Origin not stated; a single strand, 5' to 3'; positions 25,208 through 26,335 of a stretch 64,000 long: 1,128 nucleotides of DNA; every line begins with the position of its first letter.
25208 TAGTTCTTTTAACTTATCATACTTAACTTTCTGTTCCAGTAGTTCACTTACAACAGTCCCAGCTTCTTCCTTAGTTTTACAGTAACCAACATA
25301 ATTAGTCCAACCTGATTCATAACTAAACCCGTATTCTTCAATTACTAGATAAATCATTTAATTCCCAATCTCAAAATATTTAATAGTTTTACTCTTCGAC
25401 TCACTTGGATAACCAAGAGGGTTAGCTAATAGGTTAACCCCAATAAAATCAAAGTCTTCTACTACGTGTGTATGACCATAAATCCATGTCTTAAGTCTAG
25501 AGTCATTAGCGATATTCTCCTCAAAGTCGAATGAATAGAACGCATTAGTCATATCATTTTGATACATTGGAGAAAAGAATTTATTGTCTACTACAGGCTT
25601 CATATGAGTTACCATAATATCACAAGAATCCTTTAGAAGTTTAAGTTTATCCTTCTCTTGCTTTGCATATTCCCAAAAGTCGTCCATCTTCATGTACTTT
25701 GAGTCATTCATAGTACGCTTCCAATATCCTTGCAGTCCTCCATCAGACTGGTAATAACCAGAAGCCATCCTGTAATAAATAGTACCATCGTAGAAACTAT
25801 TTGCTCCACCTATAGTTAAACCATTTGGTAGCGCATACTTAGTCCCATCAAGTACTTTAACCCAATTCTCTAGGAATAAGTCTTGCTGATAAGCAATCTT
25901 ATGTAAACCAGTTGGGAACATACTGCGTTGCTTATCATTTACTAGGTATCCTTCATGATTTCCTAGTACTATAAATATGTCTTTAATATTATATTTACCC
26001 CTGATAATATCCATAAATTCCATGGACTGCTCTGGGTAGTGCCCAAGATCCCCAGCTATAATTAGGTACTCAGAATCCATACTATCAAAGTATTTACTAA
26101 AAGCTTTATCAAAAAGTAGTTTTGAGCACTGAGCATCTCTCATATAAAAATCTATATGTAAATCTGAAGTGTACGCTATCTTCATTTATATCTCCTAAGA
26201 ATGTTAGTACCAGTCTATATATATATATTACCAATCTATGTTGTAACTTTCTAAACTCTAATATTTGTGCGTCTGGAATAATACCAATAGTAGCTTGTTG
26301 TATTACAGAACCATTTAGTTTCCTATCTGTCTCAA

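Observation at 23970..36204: Candidate tRNA/RNA-repair gene set: Rnl1-like ligase with adjacent metallophosphoesterase, CCA-adding enzyme, second nucleotidyltransferase, and tRNA genes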

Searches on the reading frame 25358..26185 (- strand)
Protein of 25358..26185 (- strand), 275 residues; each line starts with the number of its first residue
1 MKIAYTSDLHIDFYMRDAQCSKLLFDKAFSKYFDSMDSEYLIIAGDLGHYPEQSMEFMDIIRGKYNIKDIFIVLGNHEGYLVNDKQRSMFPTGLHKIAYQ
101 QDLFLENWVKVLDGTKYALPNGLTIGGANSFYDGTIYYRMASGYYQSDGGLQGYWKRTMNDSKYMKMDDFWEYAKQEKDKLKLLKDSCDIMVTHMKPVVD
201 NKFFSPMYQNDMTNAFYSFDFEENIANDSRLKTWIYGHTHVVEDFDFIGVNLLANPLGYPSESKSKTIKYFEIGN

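Call 4: search_protein_families(library=pfam, proteins=[window:25358-26185:-], max_evalue=0.01)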
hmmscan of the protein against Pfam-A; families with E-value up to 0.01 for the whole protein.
window:25358-26185:- (275 aa): 2 families
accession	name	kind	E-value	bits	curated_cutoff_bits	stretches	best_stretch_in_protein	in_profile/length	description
PF00149.33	Metallophos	-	1.1e-12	49.2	21.5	1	1-241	1-190/191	Calcineurin-like phosphoesterase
PF12850.12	Metallophos_2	-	5.9e-07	30.1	27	1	1-256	1-132/154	Calcineurin-like phosphoesterase superfamily domain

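Call 5: search_protein_families(library=phrogs, proteins=[window:25358-26185:-], max_evalue=0.001)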
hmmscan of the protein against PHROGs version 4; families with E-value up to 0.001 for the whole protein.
window:25358-26185:- (275 aa): 1 family
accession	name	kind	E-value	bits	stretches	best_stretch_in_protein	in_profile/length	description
phrog_1649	-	other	2.5e-32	112.7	1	1-271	36-283/308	metallo-phosphoesterase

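Call 33: search_solved_structures(query=window:25358-26185:-, max_evalue=1, show_alignments=2)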
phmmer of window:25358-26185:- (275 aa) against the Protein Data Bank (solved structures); distinct sequences matched with E-value up to 1: 2.
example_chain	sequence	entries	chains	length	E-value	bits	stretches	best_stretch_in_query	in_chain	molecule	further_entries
6unc_A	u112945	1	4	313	0.049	16.5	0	32-90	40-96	Metallophos domain-containing protein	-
1w74_A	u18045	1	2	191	0.58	13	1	105-153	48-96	PEPTIDYL-PROLYL CIS-TRANS ISOMERASE A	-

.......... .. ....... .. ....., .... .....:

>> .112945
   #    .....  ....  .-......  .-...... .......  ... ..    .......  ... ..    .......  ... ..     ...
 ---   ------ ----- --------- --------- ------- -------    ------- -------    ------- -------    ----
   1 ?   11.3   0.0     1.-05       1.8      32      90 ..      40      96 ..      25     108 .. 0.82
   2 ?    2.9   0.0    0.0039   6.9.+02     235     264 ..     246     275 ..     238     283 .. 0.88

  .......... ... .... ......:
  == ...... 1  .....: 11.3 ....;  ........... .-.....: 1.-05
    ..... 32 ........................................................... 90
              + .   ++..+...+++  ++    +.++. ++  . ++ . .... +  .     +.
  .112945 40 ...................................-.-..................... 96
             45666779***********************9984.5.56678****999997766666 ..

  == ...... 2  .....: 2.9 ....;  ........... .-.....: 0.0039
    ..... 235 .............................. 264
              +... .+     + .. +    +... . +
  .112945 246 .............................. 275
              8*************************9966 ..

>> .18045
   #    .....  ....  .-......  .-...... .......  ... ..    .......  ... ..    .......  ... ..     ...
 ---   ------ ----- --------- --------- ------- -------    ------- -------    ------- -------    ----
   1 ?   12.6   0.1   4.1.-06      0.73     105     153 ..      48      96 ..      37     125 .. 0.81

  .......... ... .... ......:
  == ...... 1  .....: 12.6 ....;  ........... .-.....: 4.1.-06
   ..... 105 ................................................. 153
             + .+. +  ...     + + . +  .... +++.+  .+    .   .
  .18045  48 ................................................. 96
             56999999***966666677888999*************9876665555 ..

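Call 34: search_protein_families(library=ncbifam, proteins=[window:25358-26185:-], max_evalue=0.01)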
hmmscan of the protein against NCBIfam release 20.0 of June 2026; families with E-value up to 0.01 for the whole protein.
window:25358-26185:- (275 aa): 2 families
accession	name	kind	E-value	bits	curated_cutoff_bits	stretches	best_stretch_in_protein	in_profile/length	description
TIGR03729.1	acc_ester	subfamily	1.1e-11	44.6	148.25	1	2-259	1-239/239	putative phosphoesterase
TIGR00024.1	SbcD_rel_arch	hypoth_equivalog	0.0024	17.6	115.2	1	33-83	54-104/224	putative phosphoesterase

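Call 35: find_homologous_proteins(query=window:25358-26185:-, max_evalue=0.00001)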
Query window:25358-26185:- (275 aa): 184 proteins with E <= 0.00001 among 487 candidates; the best 120 are listed.
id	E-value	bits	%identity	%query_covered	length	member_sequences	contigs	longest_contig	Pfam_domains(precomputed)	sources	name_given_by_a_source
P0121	3.8e-186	635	100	100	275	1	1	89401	PF12850.13,PF00149.34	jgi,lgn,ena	-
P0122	1.2e-136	473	73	99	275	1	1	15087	PF12850.13,PF00149.34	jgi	jgi:predicted MPP superfamily phosphohydrolase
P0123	3.2e-132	458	71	100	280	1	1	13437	PF12850.13,PF00149.34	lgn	-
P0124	4.4e-120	419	66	100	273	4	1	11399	PF12850.13,PF00149.34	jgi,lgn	jgi:Icc-related predicted phosphoesterase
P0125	6.0e-116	405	62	99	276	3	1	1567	PF12850.13,PF00149.34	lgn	-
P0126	2.5e-110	387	62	99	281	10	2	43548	PF12850.13,PF00149.34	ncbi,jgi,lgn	jgi:hypothetical protein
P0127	1.0e-98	348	54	99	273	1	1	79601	PF12850.13,PF00149.34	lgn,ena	-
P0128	1.9e-92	328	54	99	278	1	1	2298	PF00149.34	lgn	-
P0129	3.3e-92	327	55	99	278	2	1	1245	PF00149.34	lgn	-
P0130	1.2e-88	315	54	99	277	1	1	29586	PF00149.34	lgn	-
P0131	1.3e-88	315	54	99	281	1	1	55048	PF12850.13,PF00149.34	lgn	-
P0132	7.3e-88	313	54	99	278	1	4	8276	PF00149.34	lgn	-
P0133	2.4e-86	308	53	99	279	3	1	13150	PF12850.13,PF00149.34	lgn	-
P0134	4.3e-84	300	52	99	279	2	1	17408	PF00149.34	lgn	-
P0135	1.2e-83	299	50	99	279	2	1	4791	PF12850.13,PF00149.34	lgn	-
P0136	2.5e-83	298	50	99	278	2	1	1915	PF00149.34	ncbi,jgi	-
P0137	8.1e-80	286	50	99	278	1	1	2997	PF12850.13,PF00149.34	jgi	-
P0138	1.0e-79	286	49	99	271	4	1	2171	PF12850.13,PF00149.34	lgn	-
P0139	2.5e-79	285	49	99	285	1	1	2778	PF12850.13,PF00149.34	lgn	-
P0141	4.6e-79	284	47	99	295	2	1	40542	PF00149.34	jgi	jgi:Icc-related predicted phosphoesterase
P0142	7.5e-79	283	46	99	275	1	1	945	PF12850.13,PF00149.34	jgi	jgi:predicted phosphodiesterase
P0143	2.1e-78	282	49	96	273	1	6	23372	PF00149.34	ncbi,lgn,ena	-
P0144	1.5e-77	279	48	99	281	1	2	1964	PF12850.13,PF00149.34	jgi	jgi:predicted phosphodiesterase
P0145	1.6e-70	256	47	99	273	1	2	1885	PF00149.34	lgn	-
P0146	2.4e-68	249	46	99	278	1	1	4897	PF12850.13,PF00149.34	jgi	jgi:predicted phosphodiesterase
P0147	6.8e-66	241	45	99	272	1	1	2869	PF12850.13,PF00149.34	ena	-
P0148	4.7e-65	238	44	99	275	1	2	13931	PF12850.13,PF00149.34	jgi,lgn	jgi:Icc-related predicted phosphoesterase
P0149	9.0e-65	237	43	97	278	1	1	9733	PF00149.34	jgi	jgi:predicted phosphodiesterase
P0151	8.5e-61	224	42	99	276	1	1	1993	PF00149.34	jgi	jgi:predicted phosphodiesterase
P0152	3.2e-59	219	39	98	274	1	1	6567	PF12850.13,PF00149.34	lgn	-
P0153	2.2e-50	190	40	99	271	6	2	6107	PF12850.13,PF00149.34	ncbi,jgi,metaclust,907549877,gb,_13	metaclust:\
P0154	1.0e-49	188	38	99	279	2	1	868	PF12850.13,PF00149.34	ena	-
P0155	2.7e-48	183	39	99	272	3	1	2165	PF12850.13,PF00149.34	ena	-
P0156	9.5e-48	181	40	99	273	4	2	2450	PF12850.13,PF00149.34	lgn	-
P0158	1.0e-44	171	36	97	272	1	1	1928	PF12850.13,PF00149.34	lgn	-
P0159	1.1e-40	158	40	98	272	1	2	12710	PF00149.34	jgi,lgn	-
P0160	1.6e-40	158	34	96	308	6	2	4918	PF12850.13,PF00149.34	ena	-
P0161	4.6e-40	156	35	99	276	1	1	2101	PF00149.34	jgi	jgi:UDP-2,3-diacylglucosamine pyrophosphatase LpxH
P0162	5.2e-40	156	34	99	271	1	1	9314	PF00149.34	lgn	-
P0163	1.2e-39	155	36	99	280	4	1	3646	PF12850.13,PF00149.34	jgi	-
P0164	1.8e-39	154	35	99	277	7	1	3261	PF12850.13,PF00149.34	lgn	-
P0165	2.0e-39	154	34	99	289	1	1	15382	PF12850.13,PF00149.34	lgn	-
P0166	2.4e-39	154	35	99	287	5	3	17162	PF12850.13,PF00149.34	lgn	-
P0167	4.6e-38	150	33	99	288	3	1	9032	PF12850.13,PF00149.34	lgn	-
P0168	1.4e-37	148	32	100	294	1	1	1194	PF12850.13,PF00149.34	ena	-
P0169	1.4e-37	148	35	96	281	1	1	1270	PF12850.13,PF00149.34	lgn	-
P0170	1.7e-37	148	36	97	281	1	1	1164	PF12850.13,PF00149.34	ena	-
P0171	7.2e-37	146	32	99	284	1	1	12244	PF12850.13,PF00149.34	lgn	-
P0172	1.4e-36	145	35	99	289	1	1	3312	PF12850.13,PF00149.34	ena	-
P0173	1.5e-36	145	33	95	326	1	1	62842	PF12850.13,PF00149.34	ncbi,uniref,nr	ncbi:metallophosphoesterase [Hydrogenimonas cancrithermarum]|uniref:Calcineurin-like phosphoesterase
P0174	2.9e-36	144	35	96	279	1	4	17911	PF12850.13,PF00149.34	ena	-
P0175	4.5e-36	143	32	99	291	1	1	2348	PF12850.13,PF00149.34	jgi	-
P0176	1.1e-35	142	34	99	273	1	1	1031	PF12850.13,PF00149.34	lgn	-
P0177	1.8e-35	141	34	96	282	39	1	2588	PF12850.13,PF00149.34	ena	-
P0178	1.9e-35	141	31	99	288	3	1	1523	PF12850.13,PF00149.34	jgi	jgi:3',5'-cyclic AMP phosphodiesterase CpdA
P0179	8.4e-35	139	32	99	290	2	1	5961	PF12850.13,PF00149.34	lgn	-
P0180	1.7e-34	138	34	97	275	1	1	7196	PF00149.34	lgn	-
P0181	9.4e-34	135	33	96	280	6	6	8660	PF12850.13,PF00149.34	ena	-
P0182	4.3e-33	133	36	81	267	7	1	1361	PF00149.34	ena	-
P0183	6.2e-33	133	33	99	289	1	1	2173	PF12850.13,PF00149.34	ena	-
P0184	6.5e-33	133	33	99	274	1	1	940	PF00149.34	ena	-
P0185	7.0e-33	133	34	99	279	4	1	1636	PF00149.34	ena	-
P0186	2.3e-32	131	30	98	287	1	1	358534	PF12850.13,PF00149.34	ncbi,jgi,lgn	ncbi:MAG: metallophosphoesterase [Sulfuricurvum sp.]|jgi:predicted phosphodiesterase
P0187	4.8e-32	130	30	97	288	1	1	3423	PF12850.13,PF00149.34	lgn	-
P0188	7.9e-32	129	31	99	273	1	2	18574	PF12850.13,PF00149.34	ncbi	-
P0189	8.0e-32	129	31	97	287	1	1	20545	PF12850.13,PF00149.34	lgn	-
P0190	3.4e-31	127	34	99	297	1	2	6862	PF12850.13,PF00149.34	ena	-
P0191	3.5e-31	127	29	99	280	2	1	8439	PF12850.13,PF00149.34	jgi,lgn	-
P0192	4.0e-31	127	33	99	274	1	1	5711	PF12850.13,PF00149.34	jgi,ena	-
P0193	4.4e-31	127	33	100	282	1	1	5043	PF12850.13,PF00149.34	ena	-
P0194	5.3e-31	126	34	99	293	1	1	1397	PF12850.13,PF00149.34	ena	-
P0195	9.3e-31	126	32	96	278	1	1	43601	PF12850.13,PF00149.34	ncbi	-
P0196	1.0e-30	125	32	95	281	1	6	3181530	PF12850.13,PF00149.34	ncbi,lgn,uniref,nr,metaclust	ncbi:metallophosphoesterase family protein [Sulfurospirillum multivorans]|uniref:Metallophosphoester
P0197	1.3e-30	125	32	99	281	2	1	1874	PF12850.13,PF00149.34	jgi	jgi:DNA repair exonuclease SbcCD nuclease subunit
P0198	1.7e-30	125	32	99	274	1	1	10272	PF12850.13,PF00149.34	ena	-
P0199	5.2e-30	123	33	99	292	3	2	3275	PF12850.13,PF00149.34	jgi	jgi:predicted phosphodiesterase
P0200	7.4e-30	123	33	100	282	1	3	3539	PF00149.34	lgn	-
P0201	8.0e-30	122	31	97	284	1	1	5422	PF12850.13,PF00149.34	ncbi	-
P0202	8.2e-30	122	33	99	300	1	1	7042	PF12850.13,PF00149.34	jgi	jgi:predicted phosphodiesterase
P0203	8.3e-30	122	30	99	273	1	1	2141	PF00149.34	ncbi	-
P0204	2.0e-29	121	32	99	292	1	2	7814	PF12850.13,PF00149.34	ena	-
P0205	2.2e-29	121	32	99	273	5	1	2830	PF12850.13,PF00149.34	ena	-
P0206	2.8e-29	121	30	99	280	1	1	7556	PF12850.13,PF00149.34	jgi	-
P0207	4.5e-29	120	34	93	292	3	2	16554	PF00149.34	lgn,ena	-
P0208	9.2e-29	119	33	99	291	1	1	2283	PF12850.13,PF00149.34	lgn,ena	-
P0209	9.6e-29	119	31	99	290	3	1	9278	PF12850.13,PF00149.34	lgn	-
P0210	1.0e-28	119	31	100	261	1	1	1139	PF12850.13,PF00149.34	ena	-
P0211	1.1e-28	119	31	94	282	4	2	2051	PF12850.13,PF00149.34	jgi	jgi:Icc-related predicted phosphoesterase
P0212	1.2e-28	119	29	99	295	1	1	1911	PF12850.13,PF00149.34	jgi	jgi:predicted phosphodiesterase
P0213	1.3e-28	119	30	100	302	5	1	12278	PF12850.13,PF00149.34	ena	-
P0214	1.3e-28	119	31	99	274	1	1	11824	PF12850.13,PF00149.34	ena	-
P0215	1.5e-28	118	33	94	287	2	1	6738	PF00149.34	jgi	-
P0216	1.7e-28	118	33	93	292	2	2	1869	PF12850.13,PF00149.34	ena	-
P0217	1.8e-28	118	34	99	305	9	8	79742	PF12850.13,PF00149.34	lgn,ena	-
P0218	2.7e-28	117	30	96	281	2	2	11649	PF12850.13,PF00149.34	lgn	-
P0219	3.4e-28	117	30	99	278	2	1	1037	PF12850.13,PF00149.34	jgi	-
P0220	7.2e-28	116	31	99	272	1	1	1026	PF00149.34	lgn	-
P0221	7.8e-28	116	33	99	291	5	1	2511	PF12850.13,PF00149.34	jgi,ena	jgi:Icc-related predicted phosphoesterase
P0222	8.6e-28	116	31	100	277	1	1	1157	PF12850.13,PF00149.34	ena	-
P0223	1.5e-27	115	31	99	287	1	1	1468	PF12850.13,PF00149.34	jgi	-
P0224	2.1e-27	115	30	99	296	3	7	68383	PF12850.13,PF00149.34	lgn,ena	-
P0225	2.4e-27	114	33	96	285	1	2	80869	PF12850.13,PF00149.34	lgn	-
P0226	3.1e-27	114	32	99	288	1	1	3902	PF12850.13,PF00149.34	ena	-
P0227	6.8e-27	113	32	96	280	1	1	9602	PF00149.34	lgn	-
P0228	6.9e-27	113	31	99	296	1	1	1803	PF12850.13,PF00149.34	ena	-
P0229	1.3e-26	112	32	99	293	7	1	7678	PF12850.13,PF00149.34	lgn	-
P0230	1.7e-26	112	33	99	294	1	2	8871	PF00149.34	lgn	-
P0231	2.2e-26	111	34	94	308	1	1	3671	PF00149.34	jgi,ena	-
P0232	4.0e-26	110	33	99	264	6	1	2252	PF12850.13,PF00149.34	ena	-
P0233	4.4e-26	110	30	99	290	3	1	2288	PF12850.13,PF00149.34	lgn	-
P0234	5.2e-26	110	31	99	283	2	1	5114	PF12850.13,PF00149.34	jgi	jgi:Icc-related predicted phosphoesterase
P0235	6.3e-26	110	28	98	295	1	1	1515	PF00149.34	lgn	-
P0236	9.3e-26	109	30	95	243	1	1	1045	PF12850.13,PF00149.34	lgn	-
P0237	1.3e-25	109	32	82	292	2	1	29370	PF12850.13,PF00149.34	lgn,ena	-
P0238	1.4e-25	109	29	99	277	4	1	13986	PF12850.13,PF00149.34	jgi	-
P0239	1.7e-25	108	32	99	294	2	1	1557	PF12850.13,PF00149.34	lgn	-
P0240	2.5e-25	108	32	95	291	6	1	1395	PF12850.13,PF00149.34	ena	-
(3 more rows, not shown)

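Call 36: find_encoding_contigs(protein=P0122, flank=10000, max_places=1)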
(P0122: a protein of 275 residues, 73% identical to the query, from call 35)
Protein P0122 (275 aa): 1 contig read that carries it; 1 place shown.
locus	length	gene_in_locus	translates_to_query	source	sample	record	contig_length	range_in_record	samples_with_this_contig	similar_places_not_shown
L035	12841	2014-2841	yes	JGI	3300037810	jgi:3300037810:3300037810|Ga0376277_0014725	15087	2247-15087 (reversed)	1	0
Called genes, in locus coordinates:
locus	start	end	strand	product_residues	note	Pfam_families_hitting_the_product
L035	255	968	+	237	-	PF00476:DNA_pol_A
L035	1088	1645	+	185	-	-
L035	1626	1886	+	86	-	-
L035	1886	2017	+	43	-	-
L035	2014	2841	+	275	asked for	PF00149:Metallophos, PF12850:Metallophos_2 (faint)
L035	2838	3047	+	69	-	-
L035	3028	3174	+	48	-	-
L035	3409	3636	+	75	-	-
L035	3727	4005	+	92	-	-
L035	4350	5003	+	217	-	PF05265:DUF723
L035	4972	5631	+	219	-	PF04545:Sigma70_r4 (weak)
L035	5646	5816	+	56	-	-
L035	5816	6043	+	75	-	-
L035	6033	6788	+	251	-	PF02511:Thy1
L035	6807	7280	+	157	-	-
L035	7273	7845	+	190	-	PF07463:NUMOD4, PF13392:HNH_3, PF00847:AP2 (weak)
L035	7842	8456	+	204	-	PF21448:DNMK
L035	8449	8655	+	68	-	-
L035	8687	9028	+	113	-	-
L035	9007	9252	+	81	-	-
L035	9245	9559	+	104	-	-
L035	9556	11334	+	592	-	PF02867:Ribonuc_red_lgC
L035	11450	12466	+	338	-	PF00268:Ribonuc_red_sm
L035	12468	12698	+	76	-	-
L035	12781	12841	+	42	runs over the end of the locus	-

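Call 37: find_encoding_contigs(protein=P0126, flank=10000, max_places=1)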
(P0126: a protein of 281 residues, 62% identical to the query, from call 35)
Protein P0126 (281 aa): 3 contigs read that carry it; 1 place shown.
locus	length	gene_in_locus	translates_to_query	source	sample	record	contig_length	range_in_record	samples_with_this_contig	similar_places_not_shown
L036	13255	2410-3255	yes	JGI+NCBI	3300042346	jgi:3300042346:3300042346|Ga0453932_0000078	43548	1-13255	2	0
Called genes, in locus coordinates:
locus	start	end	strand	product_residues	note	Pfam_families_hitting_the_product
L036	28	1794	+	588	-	PF00476:DNA_pol_A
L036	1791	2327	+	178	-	PF13392:HNH_3, PF22083:I-HmuI_NUMOD-like (weak)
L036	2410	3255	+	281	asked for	PF00149:Metallophos (weak), PF12850:Metallophos_2 (weak)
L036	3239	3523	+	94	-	-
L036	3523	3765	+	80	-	-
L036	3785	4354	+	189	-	-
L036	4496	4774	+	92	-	-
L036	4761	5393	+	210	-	-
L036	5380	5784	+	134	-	-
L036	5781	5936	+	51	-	-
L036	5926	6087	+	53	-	-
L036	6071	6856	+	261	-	PF02511:Thy1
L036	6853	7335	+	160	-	-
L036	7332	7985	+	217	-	PF21448:DNMK (faint)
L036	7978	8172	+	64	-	-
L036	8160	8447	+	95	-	-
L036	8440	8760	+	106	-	-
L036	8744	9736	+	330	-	PF00268:Ribonuc_red_sm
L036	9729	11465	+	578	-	PF00317:Ribonuc_red_lgN, PF02867:Ribonuc_red_lgC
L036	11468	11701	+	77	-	-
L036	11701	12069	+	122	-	-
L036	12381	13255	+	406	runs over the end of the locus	PF13638:PIN_4 (weak), PF02562:PhoH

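Call 38: find_encoding_contigs(protein=P0127, flank=10000, max_places=1)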
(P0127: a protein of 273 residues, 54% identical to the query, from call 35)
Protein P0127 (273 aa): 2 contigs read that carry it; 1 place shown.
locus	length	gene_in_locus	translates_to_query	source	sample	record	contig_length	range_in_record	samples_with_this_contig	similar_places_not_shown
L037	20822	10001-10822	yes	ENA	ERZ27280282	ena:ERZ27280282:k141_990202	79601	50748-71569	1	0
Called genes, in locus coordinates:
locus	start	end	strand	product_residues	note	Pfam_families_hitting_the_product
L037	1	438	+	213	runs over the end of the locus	PF13606:Ank_3 (faint), PF00023:Ank (faint), PF12796:Ank_2, PF13637:Ank_4 (faint), PF13857:Ank_5 (faint), PF12796:Ank_2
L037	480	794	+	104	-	-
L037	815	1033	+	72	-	-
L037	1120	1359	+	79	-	-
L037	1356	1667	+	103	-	PF02511:Thy1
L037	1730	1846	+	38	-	-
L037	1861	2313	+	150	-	PF13392:HNH_3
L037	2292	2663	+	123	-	PF02511:Thy1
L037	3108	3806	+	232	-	-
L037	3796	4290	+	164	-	-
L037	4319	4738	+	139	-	-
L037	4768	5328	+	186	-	PF00574:CLP_protease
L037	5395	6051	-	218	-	-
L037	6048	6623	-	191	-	-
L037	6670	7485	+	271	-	-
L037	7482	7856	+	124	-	-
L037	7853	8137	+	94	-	-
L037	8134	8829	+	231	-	-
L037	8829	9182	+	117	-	-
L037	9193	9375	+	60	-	-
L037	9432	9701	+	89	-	-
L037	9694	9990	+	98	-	-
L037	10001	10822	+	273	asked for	PF00149:Metallophos, PF12850:Metallophos_2 (weak)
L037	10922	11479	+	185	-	-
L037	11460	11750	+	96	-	-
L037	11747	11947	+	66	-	-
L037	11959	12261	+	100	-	-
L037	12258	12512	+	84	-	-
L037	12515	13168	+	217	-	-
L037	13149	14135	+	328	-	PF02086:MethyltransfD12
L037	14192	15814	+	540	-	PF03104:DNA_pol_B_exo1, PF00136:DNA_pol_B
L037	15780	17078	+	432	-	-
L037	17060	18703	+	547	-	PF14890:Intein_splicing (weak)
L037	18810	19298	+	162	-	-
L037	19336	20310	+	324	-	PF25680:Mom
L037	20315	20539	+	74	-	-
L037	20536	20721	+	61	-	-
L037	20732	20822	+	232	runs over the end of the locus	PF25680:Mom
